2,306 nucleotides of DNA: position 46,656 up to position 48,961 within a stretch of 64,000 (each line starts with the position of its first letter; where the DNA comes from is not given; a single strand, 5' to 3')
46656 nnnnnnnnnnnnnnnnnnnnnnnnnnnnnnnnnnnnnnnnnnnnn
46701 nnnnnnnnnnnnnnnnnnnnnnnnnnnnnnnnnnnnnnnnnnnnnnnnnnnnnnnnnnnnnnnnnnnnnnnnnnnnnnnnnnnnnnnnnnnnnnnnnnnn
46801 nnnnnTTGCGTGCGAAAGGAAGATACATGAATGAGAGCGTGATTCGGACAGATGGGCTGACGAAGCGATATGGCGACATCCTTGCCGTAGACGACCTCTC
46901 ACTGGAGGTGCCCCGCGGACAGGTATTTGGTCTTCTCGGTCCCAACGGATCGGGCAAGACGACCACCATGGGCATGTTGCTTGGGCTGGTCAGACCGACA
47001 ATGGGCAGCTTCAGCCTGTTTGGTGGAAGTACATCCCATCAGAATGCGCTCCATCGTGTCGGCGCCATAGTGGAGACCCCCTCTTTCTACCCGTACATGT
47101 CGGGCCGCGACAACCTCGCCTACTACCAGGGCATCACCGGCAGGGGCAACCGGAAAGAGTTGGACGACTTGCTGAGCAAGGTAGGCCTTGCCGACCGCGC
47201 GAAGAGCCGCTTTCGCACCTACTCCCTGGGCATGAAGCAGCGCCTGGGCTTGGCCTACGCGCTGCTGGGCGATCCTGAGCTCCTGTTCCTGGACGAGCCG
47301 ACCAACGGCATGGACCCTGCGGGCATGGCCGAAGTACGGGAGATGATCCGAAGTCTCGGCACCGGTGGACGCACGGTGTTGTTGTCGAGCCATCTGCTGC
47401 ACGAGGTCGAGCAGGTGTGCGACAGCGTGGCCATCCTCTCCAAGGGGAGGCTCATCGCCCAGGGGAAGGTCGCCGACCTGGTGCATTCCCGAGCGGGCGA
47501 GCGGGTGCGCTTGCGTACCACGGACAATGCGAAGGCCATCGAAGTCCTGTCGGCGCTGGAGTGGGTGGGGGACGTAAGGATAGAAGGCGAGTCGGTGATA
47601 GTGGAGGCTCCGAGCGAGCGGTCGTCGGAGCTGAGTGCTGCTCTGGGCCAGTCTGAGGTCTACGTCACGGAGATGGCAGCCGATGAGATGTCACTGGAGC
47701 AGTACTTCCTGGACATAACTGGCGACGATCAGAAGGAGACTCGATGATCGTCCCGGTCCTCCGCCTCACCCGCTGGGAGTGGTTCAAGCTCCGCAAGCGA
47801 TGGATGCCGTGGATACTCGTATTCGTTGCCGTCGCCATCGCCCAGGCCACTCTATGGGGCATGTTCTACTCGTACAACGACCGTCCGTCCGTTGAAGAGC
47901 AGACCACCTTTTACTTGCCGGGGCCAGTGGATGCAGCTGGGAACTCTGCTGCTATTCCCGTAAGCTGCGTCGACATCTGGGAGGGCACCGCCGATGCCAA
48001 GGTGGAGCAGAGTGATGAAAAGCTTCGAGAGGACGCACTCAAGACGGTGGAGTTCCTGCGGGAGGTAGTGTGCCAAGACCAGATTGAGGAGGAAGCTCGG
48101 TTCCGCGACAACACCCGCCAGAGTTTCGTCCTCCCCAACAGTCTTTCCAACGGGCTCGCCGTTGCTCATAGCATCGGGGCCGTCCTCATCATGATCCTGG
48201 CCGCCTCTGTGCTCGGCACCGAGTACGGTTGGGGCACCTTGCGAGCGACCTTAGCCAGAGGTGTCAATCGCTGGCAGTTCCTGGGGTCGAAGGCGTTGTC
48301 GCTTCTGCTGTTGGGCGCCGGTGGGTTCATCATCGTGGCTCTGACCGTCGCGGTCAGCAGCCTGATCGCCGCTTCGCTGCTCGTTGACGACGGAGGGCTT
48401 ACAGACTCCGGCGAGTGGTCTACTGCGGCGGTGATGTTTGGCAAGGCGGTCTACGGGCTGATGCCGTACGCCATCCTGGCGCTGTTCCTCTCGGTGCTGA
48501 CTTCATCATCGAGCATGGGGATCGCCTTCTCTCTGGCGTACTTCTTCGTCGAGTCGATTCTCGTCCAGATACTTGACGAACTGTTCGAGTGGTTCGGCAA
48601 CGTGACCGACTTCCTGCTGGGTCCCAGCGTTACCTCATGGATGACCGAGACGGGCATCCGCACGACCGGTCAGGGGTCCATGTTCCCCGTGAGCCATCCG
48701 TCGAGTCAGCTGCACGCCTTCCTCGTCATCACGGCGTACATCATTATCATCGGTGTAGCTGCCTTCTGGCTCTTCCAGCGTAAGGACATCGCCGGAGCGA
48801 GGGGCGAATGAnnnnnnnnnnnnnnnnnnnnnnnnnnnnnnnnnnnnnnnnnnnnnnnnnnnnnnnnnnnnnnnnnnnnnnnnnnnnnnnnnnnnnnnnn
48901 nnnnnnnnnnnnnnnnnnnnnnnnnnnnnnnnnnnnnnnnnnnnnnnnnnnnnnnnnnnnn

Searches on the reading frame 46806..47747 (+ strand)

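Call 8: search_protein_families(library=pfam, proteins=[window:46806-47747:+], max_evalue=0.01)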
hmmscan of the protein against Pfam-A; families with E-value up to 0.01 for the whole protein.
window:46806-47747:+ (313 aa): 2 families
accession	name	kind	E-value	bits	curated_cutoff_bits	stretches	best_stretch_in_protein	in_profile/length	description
PF00005.33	ABC_tran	-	6e-28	98.6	25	1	29-167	2-137/137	ABC transporter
PF13304.12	AAA_21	-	3.6e-15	57.2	27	1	135-198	234-300/304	AAA domain, putative AbiEii toxin, Type IV TA system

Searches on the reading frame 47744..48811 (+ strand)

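Call 8: search_protein_families(library=pfam, proteins=[window:47744-48811:+], max_evalue=0.01)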
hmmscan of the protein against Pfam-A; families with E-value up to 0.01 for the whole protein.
window:47744-48811:+ (355 aa): 2 families
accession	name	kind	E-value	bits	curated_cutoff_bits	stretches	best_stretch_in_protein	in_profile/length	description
PF12679.13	ABC2_membrane_2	-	3.3e-17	63.1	27.2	1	10-349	5-283/283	ABC-2 family transporter protein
PF12730.13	ABC2_membrane_4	-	2.5e-08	34.5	27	1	144-269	59-178/179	ABC-2 family transporter protein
